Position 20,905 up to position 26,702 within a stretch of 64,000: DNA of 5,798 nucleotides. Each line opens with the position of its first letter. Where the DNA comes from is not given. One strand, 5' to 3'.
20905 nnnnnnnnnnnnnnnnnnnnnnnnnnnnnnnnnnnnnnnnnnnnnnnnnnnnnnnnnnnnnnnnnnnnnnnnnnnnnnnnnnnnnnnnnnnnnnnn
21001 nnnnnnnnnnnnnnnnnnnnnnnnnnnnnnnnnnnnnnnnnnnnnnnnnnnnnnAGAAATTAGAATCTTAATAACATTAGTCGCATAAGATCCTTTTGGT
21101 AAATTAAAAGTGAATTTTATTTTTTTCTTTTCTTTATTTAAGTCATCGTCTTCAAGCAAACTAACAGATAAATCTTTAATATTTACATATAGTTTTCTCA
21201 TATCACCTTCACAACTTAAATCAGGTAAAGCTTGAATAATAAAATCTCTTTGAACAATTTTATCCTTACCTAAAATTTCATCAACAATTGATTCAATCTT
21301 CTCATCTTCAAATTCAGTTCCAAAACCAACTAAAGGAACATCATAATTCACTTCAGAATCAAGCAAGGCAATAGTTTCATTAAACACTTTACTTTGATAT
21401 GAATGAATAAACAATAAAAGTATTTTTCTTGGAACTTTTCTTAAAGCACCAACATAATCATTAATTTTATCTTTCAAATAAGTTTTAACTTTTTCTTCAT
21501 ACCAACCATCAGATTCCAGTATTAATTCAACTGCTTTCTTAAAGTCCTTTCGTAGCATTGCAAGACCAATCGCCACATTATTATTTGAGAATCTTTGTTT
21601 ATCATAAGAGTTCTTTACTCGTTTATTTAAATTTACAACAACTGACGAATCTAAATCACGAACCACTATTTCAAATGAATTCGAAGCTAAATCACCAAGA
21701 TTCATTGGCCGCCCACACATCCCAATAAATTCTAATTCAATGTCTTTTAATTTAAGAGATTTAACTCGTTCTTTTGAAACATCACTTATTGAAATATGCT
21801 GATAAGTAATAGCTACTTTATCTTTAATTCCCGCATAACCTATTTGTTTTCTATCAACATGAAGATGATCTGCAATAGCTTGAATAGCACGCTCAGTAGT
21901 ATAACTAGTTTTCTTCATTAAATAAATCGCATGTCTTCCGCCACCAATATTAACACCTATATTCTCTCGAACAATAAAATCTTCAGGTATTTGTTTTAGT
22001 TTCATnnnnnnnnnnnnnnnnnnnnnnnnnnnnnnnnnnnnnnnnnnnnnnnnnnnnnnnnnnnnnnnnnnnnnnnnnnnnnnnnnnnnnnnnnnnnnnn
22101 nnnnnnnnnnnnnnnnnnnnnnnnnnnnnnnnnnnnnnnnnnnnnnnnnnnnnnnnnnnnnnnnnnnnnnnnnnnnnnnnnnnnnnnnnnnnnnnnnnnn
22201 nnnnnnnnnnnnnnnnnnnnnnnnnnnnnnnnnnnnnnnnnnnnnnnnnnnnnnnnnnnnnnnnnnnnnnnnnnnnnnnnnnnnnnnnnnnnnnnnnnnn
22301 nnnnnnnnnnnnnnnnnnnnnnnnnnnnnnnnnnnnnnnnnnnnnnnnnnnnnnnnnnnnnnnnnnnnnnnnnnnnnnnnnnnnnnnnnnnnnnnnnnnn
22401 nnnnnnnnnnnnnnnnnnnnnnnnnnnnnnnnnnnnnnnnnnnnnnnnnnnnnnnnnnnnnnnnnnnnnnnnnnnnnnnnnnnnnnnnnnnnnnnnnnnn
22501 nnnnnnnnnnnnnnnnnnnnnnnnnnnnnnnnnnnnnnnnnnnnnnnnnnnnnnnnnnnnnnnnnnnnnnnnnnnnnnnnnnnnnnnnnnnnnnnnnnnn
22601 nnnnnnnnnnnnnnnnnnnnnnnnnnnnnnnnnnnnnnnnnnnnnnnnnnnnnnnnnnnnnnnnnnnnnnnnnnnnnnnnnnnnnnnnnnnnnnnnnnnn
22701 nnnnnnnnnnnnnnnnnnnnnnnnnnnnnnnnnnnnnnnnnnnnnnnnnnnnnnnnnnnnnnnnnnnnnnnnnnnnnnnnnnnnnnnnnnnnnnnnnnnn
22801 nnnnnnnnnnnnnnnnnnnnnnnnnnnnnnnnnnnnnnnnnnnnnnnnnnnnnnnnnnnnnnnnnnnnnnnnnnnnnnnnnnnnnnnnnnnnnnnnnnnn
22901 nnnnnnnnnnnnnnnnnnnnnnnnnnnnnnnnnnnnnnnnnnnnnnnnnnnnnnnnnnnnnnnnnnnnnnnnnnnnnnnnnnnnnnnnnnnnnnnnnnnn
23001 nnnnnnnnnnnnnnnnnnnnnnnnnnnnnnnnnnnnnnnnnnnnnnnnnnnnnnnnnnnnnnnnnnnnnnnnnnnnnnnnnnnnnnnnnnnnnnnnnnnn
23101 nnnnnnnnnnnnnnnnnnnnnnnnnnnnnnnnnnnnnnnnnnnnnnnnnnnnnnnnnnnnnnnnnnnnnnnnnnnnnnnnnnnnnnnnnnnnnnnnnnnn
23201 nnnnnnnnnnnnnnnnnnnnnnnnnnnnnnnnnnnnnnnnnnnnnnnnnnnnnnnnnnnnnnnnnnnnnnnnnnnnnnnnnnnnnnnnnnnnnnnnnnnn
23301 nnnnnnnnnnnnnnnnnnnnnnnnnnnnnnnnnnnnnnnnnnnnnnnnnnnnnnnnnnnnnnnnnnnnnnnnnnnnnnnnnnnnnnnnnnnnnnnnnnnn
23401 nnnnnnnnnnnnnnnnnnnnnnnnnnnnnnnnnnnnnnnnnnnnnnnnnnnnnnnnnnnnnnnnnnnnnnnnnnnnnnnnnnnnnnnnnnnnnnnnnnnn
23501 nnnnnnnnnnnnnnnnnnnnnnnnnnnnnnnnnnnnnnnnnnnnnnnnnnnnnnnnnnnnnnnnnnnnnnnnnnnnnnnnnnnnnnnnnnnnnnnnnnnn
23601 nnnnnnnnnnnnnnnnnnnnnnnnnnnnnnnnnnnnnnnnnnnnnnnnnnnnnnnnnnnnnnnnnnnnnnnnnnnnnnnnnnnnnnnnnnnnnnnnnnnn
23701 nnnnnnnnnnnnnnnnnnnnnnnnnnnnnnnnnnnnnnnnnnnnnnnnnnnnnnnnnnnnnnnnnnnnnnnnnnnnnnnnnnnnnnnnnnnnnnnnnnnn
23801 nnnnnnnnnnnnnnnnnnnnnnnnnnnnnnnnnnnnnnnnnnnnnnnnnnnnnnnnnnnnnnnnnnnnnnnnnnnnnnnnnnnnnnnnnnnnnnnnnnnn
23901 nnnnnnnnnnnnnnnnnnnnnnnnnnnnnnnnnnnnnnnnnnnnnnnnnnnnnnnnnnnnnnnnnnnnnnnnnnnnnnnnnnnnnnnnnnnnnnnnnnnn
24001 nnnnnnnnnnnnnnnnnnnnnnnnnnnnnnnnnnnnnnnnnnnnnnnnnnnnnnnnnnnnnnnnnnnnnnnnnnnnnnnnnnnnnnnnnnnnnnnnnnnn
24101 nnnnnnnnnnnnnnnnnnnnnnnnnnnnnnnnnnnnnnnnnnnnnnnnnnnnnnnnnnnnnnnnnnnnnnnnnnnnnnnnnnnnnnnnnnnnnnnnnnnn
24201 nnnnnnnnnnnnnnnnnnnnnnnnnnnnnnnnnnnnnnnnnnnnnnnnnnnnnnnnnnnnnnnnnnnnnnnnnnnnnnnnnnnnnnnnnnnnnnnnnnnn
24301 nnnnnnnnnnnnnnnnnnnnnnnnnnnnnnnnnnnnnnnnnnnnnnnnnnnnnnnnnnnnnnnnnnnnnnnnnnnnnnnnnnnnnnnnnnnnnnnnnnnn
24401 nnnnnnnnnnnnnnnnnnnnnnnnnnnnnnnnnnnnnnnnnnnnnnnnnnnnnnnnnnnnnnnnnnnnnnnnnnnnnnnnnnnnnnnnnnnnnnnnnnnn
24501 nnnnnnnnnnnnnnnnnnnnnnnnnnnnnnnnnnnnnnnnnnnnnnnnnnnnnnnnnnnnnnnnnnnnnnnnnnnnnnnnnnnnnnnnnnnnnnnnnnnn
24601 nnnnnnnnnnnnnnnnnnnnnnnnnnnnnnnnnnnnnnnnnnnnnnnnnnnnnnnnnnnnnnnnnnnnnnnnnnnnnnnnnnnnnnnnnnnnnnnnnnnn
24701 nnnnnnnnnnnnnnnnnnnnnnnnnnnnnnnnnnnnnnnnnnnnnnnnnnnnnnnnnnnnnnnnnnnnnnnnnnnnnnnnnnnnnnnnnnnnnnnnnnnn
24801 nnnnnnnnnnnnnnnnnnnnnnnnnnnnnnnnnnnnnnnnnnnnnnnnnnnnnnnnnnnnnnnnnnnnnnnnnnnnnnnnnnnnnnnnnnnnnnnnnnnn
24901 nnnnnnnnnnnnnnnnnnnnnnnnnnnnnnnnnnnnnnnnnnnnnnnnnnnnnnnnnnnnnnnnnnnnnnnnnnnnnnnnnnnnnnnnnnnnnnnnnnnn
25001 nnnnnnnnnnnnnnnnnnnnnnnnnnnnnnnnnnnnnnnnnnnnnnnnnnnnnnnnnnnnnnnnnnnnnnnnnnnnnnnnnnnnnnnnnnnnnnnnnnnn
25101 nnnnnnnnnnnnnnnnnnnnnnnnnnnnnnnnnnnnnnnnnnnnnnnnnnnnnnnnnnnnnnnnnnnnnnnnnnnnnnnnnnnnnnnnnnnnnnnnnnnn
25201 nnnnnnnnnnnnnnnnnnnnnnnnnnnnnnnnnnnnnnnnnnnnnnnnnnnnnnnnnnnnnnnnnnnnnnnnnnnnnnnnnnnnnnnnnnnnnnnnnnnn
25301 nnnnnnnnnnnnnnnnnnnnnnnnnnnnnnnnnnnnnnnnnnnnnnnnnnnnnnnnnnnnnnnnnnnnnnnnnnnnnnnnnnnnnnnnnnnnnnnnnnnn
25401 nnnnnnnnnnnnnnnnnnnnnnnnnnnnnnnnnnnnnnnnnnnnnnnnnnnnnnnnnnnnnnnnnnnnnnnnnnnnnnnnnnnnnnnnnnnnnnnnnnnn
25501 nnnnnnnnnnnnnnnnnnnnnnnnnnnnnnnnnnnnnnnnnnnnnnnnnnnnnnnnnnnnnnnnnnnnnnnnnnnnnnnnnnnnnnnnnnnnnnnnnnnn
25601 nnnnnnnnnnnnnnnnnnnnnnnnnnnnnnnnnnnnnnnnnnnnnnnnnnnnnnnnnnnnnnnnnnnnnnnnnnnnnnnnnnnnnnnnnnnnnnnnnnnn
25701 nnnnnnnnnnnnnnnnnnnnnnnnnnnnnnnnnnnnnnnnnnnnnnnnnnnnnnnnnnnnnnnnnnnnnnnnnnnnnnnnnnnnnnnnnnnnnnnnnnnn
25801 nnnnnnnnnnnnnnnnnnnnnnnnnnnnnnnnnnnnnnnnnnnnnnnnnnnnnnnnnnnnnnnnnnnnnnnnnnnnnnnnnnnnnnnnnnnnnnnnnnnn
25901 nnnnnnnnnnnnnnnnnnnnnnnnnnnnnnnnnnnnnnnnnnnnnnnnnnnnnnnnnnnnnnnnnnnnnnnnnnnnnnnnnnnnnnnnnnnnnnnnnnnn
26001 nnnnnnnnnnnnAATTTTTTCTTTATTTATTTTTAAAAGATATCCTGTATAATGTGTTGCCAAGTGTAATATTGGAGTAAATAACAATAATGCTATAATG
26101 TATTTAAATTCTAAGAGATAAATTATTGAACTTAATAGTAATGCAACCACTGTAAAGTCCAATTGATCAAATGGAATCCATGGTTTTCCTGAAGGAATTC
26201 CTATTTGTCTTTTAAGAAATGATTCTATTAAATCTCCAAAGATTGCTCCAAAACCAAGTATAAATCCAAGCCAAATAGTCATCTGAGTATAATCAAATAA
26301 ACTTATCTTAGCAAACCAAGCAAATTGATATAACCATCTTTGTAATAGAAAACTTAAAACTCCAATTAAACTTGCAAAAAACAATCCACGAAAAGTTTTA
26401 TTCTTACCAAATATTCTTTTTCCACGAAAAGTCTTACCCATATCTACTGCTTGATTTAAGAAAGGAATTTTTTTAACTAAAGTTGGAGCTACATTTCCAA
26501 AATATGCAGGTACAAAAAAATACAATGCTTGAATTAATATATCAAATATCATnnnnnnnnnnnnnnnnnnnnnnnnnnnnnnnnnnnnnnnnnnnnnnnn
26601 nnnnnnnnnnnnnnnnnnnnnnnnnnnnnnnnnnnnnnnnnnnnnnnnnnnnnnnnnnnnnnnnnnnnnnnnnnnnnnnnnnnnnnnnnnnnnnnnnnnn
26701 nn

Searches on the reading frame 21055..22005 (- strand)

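Call 77: search_protein_families(library=pfam, proteins=[window:21055-22005:-], max_evalue=0.00001)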
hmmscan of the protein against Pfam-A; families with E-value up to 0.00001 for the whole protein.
window:21055-22005:- (317 aa): 1 family
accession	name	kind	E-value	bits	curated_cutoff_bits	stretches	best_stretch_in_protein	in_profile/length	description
PF01142.23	TruD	-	1.2e-68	232.3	27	3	2-166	17-200/412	tRNA pseudouridine synthase D (TruD)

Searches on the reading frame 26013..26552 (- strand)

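Call 78: search_protein_families(library=pfam, proteins=[window:26013-26552:-], max_evalue=0.00001)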
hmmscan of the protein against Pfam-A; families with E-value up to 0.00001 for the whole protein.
window:26013-26552:- (180 aa): 2 families
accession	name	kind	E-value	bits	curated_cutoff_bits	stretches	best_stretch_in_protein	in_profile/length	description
PF01864.22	CarS-like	-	4.9e-36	124.8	22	1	2-176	1-171/175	CDP-archaeol synthase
PF01148.25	CTP_transf_1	-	1.6e-06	28.6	24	1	51-119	169-230/264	Cytidylyltransferase family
